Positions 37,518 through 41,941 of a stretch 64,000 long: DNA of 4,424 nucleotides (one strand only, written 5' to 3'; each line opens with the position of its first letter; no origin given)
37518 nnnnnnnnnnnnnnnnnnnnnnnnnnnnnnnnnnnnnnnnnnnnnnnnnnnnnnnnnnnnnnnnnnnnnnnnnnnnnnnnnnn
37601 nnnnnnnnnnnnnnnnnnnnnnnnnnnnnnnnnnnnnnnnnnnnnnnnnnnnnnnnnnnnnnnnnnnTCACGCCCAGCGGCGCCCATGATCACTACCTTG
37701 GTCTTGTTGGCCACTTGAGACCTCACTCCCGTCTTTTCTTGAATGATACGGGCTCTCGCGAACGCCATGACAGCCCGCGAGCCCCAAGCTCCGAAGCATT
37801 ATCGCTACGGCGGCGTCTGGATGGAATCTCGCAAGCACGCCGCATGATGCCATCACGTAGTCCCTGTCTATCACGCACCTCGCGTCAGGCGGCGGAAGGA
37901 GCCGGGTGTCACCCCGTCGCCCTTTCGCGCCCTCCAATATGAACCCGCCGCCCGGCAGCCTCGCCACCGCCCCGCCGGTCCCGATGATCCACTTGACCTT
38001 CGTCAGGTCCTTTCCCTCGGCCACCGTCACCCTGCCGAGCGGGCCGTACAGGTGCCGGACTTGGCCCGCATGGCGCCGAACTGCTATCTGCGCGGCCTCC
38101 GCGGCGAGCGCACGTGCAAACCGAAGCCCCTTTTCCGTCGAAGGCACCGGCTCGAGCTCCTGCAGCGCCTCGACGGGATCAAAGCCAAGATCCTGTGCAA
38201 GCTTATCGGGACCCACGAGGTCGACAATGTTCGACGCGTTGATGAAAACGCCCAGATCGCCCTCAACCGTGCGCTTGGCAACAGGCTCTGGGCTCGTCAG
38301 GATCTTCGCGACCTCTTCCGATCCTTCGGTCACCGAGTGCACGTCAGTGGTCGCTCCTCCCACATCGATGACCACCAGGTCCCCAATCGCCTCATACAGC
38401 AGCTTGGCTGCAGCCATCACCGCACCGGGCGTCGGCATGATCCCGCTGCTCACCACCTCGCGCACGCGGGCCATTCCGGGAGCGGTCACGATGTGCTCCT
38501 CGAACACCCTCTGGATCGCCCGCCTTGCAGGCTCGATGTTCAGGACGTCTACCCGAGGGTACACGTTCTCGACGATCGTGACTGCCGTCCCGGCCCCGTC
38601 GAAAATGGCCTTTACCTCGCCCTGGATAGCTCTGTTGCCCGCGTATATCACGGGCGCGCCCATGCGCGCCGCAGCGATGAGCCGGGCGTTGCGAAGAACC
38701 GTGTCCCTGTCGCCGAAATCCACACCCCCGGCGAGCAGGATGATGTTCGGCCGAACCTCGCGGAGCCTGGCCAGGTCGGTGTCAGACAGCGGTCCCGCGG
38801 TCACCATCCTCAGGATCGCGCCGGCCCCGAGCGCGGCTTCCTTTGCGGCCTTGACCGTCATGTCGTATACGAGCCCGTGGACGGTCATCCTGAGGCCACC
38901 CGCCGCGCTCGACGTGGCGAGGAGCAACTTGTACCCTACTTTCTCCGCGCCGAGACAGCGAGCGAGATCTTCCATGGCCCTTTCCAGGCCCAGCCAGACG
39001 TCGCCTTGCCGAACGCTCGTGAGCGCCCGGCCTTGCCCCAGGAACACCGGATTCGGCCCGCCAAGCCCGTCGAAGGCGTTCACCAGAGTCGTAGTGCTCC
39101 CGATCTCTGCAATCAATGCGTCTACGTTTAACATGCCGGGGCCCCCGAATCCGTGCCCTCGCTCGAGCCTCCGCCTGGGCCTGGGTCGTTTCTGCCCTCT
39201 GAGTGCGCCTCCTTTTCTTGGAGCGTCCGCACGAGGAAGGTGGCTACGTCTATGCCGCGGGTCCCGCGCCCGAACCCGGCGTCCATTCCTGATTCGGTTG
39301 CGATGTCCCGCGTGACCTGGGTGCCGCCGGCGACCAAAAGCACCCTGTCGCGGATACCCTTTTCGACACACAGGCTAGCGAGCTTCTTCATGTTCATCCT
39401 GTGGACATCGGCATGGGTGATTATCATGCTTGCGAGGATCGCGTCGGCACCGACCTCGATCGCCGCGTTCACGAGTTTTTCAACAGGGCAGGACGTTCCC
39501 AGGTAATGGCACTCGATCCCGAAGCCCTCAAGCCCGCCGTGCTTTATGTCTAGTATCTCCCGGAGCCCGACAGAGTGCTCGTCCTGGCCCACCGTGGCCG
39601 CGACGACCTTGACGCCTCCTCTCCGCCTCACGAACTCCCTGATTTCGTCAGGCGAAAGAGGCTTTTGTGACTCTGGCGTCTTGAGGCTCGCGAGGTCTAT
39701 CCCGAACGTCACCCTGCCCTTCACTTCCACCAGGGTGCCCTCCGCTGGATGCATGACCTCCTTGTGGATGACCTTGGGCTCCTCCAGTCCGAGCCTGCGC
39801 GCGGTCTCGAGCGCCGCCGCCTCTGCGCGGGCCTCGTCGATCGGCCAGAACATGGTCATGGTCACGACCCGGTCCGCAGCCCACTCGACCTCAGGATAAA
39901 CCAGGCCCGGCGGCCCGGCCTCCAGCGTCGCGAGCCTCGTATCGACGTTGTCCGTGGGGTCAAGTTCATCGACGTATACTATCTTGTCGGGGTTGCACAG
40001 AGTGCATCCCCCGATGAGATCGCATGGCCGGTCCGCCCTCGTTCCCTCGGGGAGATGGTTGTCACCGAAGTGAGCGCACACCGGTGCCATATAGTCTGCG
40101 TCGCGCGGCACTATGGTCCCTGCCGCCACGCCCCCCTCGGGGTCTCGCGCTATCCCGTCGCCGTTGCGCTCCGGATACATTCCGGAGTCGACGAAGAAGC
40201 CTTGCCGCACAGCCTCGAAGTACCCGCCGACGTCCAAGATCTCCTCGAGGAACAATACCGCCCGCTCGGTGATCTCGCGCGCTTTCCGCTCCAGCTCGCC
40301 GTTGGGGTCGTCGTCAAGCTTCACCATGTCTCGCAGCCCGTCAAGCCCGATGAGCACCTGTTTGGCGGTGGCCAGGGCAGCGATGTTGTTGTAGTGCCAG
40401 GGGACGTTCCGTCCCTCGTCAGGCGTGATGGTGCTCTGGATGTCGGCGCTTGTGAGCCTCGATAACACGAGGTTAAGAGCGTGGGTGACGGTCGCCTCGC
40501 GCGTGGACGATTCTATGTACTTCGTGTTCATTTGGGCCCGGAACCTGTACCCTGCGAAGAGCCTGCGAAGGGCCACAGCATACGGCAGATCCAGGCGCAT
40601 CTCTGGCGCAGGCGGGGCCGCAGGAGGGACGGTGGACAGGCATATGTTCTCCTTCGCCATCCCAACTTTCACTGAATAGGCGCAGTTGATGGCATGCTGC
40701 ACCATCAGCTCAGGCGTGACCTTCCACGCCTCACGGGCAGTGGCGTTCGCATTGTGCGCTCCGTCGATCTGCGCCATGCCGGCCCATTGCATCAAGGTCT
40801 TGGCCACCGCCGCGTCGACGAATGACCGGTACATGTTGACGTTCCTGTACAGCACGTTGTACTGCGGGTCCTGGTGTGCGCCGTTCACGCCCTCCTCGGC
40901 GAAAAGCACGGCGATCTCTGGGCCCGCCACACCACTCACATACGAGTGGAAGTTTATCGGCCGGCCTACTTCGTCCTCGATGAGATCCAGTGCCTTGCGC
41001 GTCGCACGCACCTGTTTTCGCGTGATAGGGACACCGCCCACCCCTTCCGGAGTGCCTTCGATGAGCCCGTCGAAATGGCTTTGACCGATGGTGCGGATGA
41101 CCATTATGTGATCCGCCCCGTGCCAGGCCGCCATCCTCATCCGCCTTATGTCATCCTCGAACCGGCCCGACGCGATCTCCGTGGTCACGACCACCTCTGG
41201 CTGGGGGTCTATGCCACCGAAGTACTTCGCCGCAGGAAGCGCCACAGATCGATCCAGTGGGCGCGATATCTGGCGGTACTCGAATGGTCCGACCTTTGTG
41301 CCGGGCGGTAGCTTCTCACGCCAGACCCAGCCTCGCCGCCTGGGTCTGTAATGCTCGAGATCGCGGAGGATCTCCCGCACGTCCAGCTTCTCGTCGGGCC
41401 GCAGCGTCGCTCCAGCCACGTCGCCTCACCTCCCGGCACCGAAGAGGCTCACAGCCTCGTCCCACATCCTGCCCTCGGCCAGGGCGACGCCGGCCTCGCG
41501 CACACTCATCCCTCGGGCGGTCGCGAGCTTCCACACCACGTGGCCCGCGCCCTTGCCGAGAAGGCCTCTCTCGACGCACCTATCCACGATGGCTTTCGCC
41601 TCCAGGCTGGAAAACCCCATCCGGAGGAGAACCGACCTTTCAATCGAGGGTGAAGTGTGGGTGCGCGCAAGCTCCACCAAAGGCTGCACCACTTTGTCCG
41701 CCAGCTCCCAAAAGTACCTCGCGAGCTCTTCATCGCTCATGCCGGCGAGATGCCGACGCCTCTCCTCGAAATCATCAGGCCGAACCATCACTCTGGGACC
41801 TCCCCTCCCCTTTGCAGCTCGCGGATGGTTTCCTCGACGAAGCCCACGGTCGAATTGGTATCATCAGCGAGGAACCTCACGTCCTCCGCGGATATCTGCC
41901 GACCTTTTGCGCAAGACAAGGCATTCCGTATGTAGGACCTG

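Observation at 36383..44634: Complete oxidative ornithine degradation operon, extended by a GlmL-like ATPase and a P-loop NTPase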

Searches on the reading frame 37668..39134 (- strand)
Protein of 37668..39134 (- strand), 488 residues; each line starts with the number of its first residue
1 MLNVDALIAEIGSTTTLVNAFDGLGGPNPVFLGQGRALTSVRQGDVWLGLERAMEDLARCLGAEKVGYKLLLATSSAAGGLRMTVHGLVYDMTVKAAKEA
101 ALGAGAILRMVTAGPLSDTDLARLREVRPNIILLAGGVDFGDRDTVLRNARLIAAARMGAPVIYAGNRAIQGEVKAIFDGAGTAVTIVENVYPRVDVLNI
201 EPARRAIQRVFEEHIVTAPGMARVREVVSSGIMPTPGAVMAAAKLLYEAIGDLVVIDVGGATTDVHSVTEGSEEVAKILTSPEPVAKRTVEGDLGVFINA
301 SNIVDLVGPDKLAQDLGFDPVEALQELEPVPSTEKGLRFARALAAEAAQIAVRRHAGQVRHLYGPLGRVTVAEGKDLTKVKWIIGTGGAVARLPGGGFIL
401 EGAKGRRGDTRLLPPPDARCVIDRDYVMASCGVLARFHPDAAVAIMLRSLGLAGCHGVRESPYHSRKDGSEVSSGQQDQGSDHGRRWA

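Call 4: search_protein_families(library=pfam, proteins=[window:37668-39131:-])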
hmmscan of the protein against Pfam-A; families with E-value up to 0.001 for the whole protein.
window:37668-39131:- (487 aa): 1 family
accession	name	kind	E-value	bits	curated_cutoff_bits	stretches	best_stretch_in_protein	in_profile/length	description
PF13941.12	MutL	-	4.3e-160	533.8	27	1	6-448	2-449/450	MutL protein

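Call 5: search_protein_families(library=ncbifam, proteins=[window:37668-39131:-])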
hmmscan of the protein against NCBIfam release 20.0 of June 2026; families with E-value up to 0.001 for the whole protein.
window:37668-39131:- (487 aa): 3 families
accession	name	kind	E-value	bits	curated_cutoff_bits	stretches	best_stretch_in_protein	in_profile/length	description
NF040744.1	ornith_Or-4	equivalog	1.6e-199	663.2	600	1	3-449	1-447/448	GlmL-related ornithine degradation protein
NF040745.1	accessory_GlmL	equivalog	6.7e-121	404.3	475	1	6-449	2-457/459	methylaspartate mutase accessory protein GlmL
TIGR01319.1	glmL_fam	subfamily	5.6e-88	295.8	204.05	1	10-449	3-455/456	GlmL family protein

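Call 64: search_solved_structures(query=window:37668-39134:-, max_evalue=1)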
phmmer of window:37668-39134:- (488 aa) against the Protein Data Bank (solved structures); distinct sequences matched with E-value up to 1: 4.
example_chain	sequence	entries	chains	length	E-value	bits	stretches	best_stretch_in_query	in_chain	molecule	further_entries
9isf_A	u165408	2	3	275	0.53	12.4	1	415-466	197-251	Glycoprotein D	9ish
4myv_A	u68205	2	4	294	0.59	12.2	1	415-466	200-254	Envelope glycoprotein D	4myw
3w9e_C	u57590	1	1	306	0.62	12.2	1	415-466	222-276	Envelope glycoprotein D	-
9my8_B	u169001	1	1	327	0.71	12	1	415-466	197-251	Glycoprotein D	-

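Call 73: find_homologous_proteins(query=window:37668-39134:-)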
Query window:37668-39134:- (488 aa): 7999 proteins with E <= 0.001 among 8000 candidates; the best 120 are listed.
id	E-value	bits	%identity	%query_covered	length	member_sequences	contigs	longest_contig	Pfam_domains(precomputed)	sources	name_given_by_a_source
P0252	0.0e+0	1056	99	100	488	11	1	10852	PF13941.13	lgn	-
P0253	1.5e-277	939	89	99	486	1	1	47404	PF13941.13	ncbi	ncbi:MAG: GlmL-related ornithine degradation protein [Betaproteobacteria bacterium]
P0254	7.7e-237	805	83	92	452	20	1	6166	PF13941.13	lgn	-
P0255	2.7e-230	783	80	94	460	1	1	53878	PF13941.13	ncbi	ncbi:MAG: GlmL-related ornithine degradation protein [Clostridia bacterium]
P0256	7.1e-230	782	80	92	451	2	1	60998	PF13941.13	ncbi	ncbi:MAG: GlmL-related ornithine degradation protein [Bacillota bacterium]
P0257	4.0e-229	779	79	93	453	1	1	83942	PF13941.13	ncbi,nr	ncbi:MAG: GlmL-related ornithine degradation protein [Bacillota bacterium]|nr:GlmL-related ornithine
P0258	5.9e-221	753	78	94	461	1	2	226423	PF13941.13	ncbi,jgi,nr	ncbi:MAG: GlmL-related ornithine degradation protein [Firmicutes bacterium]|jgi:uncharacterized prot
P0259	1.0e-220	752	77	92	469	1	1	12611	PF13941.13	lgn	-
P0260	1.2e-219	748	78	91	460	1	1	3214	PF13941.13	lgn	-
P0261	2.0e-217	741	76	92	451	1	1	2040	PF13941.13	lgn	-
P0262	2.2e-217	741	72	99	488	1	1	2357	PF13941.13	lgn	-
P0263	3.0e-211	721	76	91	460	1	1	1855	PF13941.13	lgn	-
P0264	2.8e-209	714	74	92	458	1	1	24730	PF13941.13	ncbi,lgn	-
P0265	3.2e-187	641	55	92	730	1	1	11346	PF13941.13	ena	-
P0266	2.0e-182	626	55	92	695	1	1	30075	PF13941.13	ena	-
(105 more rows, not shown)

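Call 76: search_protein_families(library=pfam, proteins=[P0265, P0266], max_evalue=0.01)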
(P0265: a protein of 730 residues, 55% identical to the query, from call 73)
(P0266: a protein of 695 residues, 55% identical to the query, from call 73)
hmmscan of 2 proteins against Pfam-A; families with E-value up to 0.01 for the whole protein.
P0265 (730 aa): 1 family
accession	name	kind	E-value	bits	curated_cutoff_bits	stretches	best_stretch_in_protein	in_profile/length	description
PF13941.12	MutL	-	2e-208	693.1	27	2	5-454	1-450/450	MutL protein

P0266 (695 aa): 2 families
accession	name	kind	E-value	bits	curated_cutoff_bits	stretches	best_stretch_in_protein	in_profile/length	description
PF13941.12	MutL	-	1.8e-204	680.1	27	2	5-454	1-450/450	MutL protein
PF13949.11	ALIX_LYPXL_bnd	-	0.004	16.9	30.8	0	470-500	145-175/295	ALIX V-shaped domain binding to HIV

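Call 81: predict_structure(alignment_id=A5)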
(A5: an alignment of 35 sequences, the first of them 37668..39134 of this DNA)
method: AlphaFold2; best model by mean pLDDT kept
length: 488 residues; sequences in the alignment: 35
mean_pLDDT: 81.6   pTM: 0.79
mean pLDDT of the five models: 81.6, 80.7, 79.9, 78.7, 77.0
residues with pLDDT >= 90: 202; 70-90: 195; 50-70: 63; < 50: 28
segments of 3 or more residues with pLDDT < 50: 463-488
pLDDT, mean of each block of 10 residues (from residue 1): 94 88 93 87 74 95 94 75 61 68 66 84 82 71 82 87 83 91 84 57 74 70 88 88 96 94 91 86 85 82 90 95 88 91 94 91 72 90 91 84 86 94 95 94 96 74 39 28 28
secondary structure, 60 per line:
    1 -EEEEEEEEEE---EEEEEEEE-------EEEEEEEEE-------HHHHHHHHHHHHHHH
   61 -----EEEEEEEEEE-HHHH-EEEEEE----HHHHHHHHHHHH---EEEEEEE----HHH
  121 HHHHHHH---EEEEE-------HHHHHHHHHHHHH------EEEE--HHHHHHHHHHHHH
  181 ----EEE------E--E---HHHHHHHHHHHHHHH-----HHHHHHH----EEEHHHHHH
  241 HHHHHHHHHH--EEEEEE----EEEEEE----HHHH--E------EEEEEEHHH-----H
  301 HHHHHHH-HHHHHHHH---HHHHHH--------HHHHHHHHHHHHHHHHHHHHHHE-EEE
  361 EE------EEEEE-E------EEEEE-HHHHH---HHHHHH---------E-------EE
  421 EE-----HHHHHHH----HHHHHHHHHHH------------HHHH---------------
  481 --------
elements in order: E2-11 E15-22 E30-38 H46-60 E66-75 H77-80 E82-87 H92-103 E107-113 H118-127 E131-135 H143-155 E162-165 H168-180 E185-187 H201-215 H221-227 E232-234 H235-250 E253-258 E263-268 H273-276 E286-291 H300-307 H309-316 H320-325 H334-355 E358-362 E369-373 E382-386 H388-392 H396-401 E419-422 H428-434 H439-449 H462-465

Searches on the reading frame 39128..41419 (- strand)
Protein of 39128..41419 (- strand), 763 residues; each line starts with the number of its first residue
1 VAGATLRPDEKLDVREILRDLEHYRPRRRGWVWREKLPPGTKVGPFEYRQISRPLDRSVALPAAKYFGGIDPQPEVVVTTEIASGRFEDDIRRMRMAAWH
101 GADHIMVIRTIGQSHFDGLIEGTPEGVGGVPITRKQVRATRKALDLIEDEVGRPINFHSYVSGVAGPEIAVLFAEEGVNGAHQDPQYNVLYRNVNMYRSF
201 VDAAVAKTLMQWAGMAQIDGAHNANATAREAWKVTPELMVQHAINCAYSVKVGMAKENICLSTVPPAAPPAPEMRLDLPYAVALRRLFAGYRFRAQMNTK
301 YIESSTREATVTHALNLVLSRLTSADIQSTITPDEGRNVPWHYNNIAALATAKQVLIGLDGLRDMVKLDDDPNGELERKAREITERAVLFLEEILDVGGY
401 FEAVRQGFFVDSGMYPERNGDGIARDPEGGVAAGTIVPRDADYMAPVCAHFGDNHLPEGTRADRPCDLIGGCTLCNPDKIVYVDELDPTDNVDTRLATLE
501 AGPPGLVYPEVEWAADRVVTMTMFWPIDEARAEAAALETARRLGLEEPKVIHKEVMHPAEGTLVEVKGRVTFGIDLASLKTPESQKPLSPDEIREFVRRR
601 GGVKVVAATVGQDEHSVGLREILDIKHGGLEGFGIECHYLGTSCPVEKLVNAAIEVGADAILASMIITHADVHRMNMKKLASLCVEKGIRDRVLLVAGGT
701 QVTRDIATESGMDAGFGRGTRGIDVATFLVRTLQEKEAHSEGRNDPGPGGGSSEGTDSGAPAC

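Call 4: search_protein_families(library=pfam, proteins=[window:39128-41419:-])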
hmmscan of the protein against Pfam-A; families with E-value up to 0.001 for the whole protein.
window:39128-41419:- (763 aa): 3 families
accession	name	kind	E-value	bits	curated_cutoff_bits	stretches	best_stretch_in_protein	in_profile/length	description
PF09043.17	Lys-AminoMut_A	-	8.1e-41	140.5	25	1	77-447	148-505/508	D-Lysine 5,6-aminomutase TIM-barrel domain of alpha subunit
PF16554.10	OAM_dimer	-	5.4e-24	84.9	25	1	507-583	2-78/78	Dimerisation domain of d-ornithine 4,5-aminomutase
PF02310.24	B12-binding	-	6.5e-13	49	32.1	1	604-720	2-114/121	B12 binding domain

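Call 5: search_protein_families(library=ncbifam, proteins=[window:39128-41419:-])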
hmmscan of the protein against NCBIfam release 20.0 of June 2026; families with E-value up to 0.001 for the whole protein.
window:39128-41419:- (763 aa): 10 families
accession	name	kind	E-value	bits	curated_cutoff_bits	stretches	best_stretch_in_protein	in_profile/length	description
NF040743.1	ornith_mutase_E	equivalog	0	1336.6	800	1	6-736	1-729/730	D-ornithine 4,5-aminomutase subunit OraE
NF052385.1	Lys_5_6_beta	equivalog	9.7e-44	149.9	280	1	515-736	11-240/241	lysine 5,6-aminomutase subunit beta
NF052384.1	Lys_5_6_mutase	equivalog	1.2e-41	142.9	600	1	81-448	153-507/511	lysine 5,6-aminomutase subunit alpha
NF002612.0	PRK02261.1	equivalog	1.5e-10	40.7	110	1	604-704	5-98/148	methylaspartate mutase subunit S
TIGR01501.1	MthylAspMutase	equivalog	1.3e-09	37.9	135.8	1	605-703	4-95/134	methylaspartate mutase subunit S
TIGR02370.1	pyl_corrinoid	subfamily_domain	2.7e-08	33.4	215.3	1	600-714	82-189/197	methyltransferase cognate corrinoid protein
NF041607.1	dimeth_corrin_MtbC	equivalog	2.2e-06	27.3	350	1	605-714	85-187/203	dimethylamine corrinoid protein MtbC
NF047995.1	corrinoid_MtgC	exception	6e-06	25.9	310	1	604-714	94-197/215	glycine betaine-specific corrinoid protein MtgC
NF047996.1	corrin_MtgC_2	exception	7.1e-06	25.7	370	1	605-719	92-199/212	glycine betaine-specific corrinoid protein MtgC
NF006944.0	PRK09426.1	equivalog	0.00033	18.7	876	0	593-738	579-719/721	methylmalonyl-CoA mutase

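Call 44: find_related_loci(query=A3, collection=metagenome_contigs, flank=10000)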
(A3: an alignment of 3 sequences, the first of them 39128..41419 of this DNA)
Query A3 (763 aa) in metagenome_contigs; peptide patterns used: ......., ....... (x = any residue, [..] = any of these).
600 stretches matched a pattern (row limit reached: there are more); 570 encode a relative of the query (tblastn E <= 1e-3); the best 80 are kept; 80 distinct loci.
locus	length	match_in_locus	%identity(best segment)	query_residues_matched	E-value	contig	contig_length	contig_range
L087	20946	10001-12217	70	2-738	0e+0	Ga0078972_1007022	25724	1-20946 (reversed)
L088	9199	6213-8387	71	6-739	0e+0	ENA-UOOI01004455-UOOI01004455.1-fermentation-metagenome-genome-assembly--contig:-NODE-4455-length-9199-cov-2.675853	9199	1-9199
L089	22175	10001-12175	69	6-734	0e+0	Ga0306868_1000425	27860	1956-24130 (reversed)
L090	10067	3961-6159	69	6-742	0e+0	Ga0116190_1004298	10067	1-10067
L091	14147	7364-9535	70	6-733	0e+0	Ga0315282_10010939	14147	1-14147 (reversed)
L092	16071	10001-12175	70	6-734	0e+0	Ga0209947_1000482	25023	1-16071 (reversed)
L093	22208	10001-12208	70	6-740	0e+0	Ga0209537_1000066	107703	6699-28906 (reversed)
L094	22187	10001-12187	70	6-735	0e+0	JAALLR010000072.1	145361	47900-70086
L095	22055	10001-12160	70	6-730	0e+0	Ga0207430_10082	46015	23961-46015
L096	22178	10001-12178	67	6-736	0e+0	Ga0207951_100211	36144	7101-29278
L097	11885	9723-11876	69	9-730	0e+0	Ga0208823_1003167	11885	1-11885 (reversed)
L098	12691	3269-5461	70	6-735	0e+0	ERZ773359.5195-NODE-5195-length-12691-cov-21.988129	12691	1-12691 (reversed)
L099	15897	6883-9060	69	6-736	0e+0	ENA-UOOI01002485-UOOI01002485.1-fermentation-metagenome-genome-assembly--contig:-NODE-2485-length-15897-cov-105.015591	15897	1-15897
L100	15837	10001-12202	68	6-742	0e+0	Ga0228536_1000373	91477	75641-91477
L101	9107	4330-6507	69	6-736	0e+0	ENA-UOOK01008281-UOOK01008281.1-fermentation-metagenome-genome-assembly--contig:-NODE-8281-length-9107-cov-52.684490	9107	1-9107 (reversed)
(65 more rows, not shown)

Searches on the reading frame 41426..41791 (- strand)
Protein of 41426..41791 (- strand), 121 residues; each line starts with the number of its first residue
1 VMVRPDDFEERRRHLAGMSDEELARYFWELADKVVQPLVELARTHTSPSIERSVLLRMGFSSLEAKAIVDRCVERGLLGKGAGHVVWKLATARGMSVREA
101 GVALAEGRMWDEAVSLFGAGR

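Call 4: search_protein_families(library=pfam, proteins=[window:41426-41791:-])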
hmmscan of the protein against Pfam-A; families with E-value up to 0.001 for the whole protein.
window:41426-41791:- (121 aa): 1 family
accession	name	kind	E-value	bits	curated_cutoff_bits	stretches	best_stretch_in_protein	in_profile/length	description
PF16552.11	OAM_alpha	-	9.3e-56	187.1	29.7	1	4-117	2-115/115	D-ornithine 4,5-aminomutase alpha-subunit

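Call 5: search_protein_families(library=ncbifam, proteins=[window:41426-41791:-])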
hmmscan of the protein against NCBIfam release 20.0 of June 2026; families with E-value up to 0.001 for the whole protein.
window:41426-41791:- (121 aa): 0 families
